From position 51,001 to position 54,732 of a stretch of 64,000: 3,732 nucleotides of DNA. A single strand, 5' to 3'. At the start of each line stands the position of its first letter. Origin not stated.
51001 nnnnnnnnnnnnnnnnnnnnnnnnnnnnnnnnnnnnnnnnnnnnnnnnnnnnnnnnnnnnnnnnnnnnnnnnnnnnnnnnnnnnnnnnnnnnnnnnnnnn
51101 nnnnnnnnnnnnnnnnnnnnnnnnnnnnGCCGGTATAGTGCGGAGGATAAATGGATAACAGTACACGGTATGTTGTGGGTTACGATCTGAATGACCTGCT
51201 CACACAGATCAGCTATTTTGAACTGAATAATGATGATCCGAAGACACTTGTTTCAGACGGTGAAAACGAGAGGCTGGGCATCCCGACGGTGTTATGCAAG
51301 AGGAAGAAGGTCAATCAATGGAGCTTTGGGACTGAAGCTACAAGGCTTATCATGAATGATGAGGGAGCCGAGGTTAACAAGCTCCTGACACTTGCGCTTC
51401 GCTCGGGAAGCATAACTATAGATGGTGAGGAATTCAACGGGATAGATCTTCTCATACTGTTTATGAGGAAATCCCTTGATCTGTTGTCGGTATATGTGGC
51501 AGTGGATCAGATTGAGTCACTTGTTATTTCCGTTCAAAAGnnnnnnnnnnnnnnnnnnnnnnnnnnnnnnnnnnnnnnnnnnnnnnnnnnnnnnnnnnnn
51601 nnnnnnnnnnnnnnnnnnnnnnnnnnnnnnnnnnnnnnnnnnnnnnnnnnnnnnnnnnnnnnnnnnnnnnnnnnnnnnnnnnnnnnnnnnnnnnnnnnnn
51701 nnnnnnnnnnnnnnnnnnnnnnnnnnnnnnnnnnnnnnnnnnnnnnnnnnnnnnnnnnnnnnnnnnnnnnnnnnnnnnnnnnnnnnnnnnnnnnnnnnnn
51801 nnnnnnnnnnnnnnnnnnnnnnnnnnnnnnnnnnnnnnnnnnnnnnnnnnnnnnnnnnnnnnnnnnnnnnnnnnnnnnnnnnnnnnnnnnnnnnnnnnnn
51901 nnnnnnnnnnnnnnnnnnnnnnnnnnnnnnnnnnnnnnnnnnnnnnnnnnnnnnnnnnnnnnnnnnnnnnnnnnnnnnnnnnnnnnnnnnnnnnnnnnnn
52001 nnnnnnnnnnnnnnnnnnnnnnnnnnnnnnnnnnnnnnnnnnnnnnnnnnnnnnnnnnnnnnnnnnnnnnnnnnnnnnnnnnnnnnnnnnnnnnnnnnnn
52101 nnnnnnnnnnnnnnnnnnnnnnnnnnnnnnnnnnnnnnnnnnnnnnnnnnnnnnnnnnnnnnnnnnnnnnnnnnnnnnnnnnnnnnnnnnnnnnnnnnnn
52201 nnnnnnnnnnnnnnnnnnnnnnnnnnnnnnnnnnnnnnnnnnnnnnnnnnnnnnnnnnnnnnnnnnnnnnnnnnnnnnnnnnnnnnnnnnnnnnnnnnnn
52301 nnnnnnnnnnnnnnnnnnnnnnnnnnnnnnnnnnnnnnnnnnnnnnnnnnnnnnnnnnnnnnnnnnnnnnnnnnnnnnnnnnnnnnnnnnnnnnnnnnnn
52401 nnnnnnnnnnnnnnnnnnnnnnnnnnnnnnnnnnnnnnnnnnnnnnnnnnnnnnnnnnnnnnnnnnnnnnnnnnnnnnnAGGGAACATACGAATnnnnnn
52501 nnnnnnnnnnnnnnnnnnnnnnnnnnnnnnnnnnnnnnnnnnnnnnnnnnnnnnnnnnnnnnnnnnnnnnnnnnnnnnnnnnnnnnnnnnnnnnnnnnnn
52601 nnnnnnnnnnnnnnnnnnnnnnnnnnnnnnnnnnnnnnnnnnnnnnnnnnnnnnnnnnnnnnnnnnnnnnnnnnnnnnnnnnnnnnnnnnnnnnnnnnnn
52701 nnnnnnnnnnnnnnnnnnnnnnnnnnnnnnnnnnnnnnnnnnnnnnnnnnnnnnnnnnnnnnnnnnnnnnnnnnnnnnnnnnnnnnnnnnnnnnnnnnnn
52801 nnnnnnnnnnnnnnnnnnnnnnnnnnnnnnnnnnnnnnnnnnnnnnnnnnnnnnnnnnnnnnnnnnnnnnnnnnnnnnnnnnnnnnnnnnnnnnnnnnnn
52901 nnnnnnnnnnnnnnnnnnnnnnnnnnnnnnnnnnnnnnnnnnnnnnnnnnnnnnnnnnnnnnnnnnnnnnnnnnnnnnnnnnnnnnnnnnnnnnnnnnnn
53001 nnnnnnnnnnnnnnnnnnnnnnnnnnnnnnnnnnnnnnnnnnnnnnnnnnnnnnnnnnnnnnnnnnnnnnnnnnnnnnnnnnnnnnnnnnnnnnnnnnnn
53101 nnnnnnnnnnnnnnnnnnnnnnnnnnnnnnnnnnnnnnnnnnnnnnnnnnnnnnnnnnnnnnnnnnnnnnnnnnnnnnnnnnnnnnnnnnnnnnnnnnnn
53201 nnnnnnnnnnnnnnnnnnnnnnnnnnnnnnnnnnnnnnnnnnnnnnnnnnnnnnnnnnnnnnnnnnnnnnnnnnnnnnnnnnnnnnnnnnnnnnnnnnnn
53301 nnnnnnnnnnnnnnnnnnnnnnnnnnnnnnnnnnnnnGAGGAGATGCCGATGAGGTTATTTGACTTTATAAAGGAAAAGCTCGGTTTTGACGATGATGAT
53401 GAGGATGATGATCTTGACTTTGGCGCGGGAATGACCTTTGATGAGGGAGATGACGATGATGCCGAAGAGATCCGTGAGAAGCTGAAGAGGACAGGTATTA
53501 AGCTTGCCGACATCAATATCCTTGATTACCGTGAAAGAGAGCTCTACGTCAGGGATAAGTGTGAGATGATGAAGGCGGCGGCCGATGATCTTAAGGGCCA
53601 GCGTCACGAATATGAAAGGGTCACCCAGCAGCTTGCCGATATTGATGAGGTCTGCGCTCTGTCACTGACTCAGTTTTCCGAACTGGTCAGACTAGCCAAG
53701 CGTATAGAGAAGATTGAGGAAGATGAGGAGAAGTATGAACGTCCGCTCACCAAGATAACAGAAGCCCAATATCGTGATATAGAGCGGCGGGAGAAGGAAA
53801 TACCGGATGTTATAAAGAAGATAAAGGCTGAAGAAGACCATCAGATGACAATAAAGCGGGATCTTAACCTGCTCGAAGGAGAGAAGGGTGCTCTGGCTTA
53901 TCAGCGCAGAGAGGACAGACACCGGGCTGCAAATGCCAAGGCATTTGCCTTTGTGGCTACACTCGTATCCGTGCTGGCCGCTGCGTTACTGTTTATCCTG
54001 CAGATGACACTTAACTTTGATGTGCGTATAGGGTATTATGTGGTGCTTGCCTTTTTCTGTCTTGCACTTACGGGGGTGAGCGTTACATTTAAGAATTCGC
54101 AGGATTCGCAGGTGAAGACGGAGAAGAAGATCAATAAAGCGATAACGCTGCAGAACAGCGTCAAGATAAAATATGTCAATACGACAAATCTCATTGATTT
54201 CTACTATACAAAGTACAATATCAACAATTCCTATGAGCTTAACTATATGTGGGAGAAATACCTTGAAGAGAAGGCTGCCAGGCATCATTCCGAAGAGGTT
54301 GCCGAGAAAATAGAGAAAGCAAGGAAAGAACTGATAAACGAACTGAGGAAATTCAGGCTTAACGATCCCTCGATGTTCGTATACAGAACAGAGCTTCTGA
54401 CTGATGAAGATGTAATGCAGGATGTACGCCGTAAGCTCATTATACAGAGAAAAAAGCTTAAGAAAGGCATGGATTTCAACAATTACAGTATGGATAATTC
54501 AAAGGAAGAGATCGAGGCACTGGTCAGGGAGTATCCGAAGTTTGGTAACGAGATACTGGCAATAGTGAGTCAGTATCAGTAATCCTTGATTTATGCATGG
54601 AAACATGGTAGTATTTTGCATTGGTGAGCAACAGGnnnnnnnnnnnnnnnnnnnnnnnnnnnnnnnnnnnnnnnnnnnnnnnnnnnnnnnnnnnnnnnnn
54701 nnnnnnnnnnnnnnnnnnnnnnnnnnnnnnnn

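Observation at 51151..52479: Hsp70-fold protein whose ATP-binding loops are all degenerate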

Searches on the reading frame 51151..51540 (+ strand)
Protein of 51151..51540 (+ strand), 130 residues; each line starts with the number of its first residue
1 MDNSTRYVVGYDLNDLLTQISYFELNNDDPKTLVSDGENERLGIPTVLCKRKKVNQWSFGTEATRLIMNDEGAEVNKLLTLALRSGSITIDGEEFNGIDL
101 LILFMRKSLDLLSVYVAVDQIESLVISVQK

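Call 13: search_protein_families(library=pfam, proteins=[window:51151-51540:+], max_evalue=0.1)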
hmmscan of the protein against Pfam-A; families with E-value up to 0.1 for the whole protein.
window:51151-51540:+ (130 aa): 0 families

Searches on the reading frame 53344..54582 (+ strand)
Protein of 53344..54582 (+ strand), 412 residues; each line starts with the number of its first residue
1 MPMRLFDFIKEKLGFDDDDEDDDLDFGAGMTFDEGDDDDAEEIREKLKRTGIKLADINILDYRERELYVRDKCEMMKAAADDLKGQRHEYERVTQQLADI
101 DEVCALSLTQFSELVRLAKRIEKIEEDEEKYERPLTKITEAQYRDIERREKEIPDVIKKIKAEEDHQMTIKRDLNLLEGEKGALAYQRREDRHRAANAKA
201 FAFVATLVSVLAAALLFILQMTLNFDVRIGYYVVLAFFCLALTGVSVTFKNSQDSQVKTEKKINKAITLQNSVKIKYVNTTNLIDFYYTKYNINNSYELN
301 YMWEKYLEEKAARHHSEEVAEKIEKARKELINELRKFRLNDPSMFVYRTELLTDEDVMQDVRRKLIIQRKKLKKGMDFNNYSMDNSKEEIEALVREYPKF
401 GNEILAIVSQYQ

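Call 3: search_protein_families(library=pfam, proteins=[window:53344-54582:+], max_evalue=1)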
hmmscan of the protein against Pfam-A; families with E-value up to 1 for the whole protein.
window:53344-54582:+ (412 aa): 3 families
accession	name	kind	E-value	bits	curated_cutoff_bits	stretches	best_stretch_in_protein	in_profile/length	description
PF20237.3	DUF6594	-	0.003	17.9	30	1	16-246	46-218/238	Family of unknown function (DUF6594)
PF11807.13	UstYa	-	0.016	15.5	25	1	231-327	16-110/220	Mycotoxin biosynthesis protein UstYa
PF10003.15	DUF2244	-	0.033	14.4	27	1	193-260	4-64/138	Integral membrane protein (DUF2244)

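Call 4: search_protein_families(library=ncbifam, proteins=[window:53344-54582:+], max_evalue=1)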
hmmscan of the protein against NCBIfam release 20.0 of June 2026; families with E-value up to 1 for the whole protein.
window:53344-54582:+ (412 aa): 2 families
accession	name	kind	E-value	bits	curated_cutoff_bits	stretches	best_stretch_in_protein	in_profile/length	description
NF001074.0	PRK00118.2-4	equivalog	0.039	14.3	186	1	94-156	47-109/110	putative DNA-binding protein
NF041212.1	Uxx_star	subfamily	0.35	11.1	66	0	67-106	3-44/70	Uxx-star family glutaredoxin-like (seleno)protein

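Call 18: search_protein_families(library=padloc, proteins=[window:53344-54582:+], max_evalue=0.1)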
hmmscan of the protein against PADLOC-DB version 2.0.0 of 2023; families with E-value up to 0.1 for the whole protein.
window:53344-54582:+ (412 aa): 3 families
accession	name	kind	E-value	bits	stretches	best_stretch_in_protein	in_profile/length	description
PDLC00691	Effector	-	0.0016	16.3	1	195-323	20-133/176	2TM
PDLC04626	PDC-M39A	-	0.012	13.6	1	201-280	9-89/192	-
PDLC01613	Csm3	-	0.033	13.1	0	201-332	76-163/177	"CAS-III-A,CAS-III-D; effector_G7"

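Call 48: search_solved_structures(query=A4, max_evalue=1)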
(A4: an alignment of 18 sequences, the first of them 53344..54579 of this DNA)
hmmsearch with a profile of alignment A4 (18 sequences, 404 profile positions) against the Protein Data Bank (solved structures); distinct sequences matched with E-value up to 1: 1.
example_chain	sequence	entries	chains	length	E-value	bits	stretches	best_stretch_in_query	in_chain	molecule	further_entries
2xzr_A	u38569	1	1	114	0.17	13.7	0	138-193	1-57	IMMUNOGLOBULIN-BINDING PROTEIN EIBD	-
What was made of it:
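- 53344..54582 (+): g4: 412-aa membrane anchor. Cytoplasmic coiled-coil N-half, TM hairpin (aa ~195-251, nt 53926-54096) and helical C-half. Conserved N-terminal motif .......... plus acidic run (nt 53356-53424) and C-terminal tail IVSQYQ/E-COOH (nt 54562-54579). No Pfam or PDB relatives (calls 3, 48).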

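Call 63: search_protein_families(library=phrogs, proteins=[window:53344-54582:+], max_evalue=0.01)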
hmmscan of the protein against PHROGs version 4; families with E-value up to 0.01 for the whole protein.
window:53344-54582:+ (412 aa): 0 families

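Call 64: find_homologous_proteins(query=A4, max_evalue=0.001)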
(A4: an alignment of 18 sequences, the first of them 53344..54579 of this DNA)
Query A4 (18 sequences) (412 aa, profile of the alignment): 216 proteins with E <= 0.001 among 8000 candidates; the best 120 are listed.
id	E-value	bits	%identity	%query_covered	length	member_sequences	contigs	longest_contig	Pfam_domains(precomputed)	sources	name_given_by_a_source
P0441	1.1e-184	632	50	99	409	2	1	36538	-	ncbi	ncbi:MAG: hypothetical protein QM697_10395 [Lachnospiraceae bacterium]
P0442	4.8e-184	630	49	99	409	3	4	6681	-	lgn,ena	-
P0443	1.6e-183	628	51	100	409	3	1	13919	-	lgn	-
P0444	1.0e-182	625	53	99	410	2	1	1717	-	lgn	-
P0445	2.0e-182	624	49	100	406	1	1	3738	-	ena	-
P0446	3.6e-182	624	51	100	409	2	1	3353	-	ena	-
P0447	1.9e-181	621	50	100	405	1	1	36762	-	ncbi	-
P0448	2.8e-181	621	50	100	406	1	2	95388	-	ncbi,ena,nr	ncbi:MAG: hypothetical protein IJT16_00595 [Lachnospiraceae bacterium]|nr:hypothetical protein [Lach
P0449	5.2e-181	620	49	100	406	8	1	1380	-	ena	-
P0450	7.3e-181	619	49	99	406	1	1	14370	-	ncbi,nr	ncbi:MAG: hypothetical protein K6E16_09015 [Lachnospiraceae bacterium]|nr:hypothetical protein [Lach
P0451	2.3e-180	618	49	100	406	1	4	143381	-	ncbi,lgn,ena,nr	ncbi:MAG TPA: hypothetical protein DCL38_03030 [Lachnospiraceae bacterium]|nr:hypothetical protein [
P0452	6.2e-180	616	51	100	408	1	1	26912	-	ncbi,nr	ncbi:MAG: hypothetical protein K5886_12065 [Lachnospiraceae bacterium]|nr:hypothetical protein [Lach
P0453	7.8e-180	616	50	100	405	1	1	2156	-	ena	-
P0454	2.1e-179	615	52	99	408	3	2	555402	-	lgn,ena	-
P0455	1.3e-178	612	50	100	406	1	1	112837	-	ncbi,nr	ncbi:MAG: hypothetical protein K6B28_07935 [Lachnospiraceae bacterium]|nr:hypothetical protein [Lach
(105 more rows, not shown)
